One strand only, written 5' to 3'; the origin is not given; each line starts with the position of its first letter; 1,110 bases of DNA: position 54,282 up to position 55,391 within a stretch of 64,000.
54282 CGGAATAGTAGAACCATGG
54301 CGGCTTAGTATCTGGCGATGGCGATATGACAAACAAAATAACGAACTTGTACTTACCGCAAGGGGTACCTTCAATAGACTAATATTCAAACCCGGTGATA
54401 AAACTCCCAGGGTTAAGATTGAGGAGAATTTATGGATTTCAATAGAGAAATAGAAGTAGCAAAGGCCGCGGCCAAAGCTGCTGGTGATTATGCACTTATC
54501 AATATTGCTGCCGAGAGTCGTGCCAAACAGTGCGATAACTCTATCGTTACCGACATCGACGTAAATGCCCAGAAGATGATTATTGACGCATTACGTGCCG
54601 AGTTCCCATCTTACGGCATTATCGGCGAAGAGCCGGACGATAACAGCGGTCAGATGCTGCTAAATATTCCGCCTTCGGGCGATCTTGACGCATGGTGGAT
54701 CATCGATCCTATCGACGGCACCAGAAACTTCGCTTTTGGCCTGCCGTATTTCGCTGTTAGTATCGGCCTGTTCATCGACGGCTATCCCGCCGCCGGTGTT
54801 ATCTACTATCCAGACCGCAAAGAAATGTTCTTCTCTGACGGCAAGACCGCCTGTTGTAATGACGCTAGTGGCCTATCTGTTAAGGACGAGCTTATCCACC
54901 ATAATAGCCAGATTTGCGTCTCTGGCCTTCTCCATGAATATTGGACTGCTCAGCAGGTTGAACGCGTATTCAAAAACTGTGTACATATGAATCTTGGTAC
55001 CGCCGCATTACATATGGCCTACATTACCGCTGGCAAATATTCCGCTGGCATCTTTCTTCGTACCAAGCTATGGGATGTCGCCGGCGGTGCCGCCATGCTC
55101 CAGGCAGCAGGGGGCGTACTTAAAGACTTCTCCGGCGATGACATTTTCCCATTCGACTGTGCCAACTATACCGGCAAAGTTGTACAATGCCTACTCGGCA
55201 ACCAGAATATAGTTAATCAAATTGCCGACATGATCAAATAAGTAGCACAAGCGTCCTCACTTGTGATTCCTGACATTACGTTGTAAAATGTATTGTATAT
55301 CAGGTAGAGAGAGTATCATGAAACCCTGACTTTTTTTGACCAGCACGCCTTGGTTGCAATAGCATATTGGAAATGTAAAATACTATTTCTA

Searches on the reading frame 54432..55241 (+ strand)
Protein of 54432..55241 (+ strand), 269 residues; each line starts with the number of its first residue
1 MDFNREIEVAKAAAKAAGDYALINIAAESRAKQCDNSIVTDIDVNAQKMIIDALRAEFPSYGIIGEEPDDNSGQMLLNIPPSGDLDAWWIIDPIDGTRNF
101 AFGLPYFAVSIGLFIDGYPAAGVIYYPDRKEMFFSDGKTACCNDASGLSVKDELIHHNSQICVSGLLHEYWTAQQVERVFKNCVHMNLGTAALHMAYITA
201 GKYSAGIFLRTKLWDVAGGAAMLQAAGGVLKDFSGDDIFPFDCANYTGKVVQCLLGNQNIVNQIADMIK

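Call 65: search_protein_families(library=pfam, proteins=[window:54432-55241:+], max_evalue=0.001)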
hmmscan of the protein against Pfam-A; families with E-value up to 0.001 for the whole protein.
window:54432-55241:+ (269 aa): 1 family
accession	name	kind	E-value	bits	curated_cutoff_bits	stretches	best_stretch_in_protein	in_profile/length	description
PF00459.30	Inositol_P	-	1.9e-43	149.4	27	1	8-246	11-248/271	Inositol monophosphatase family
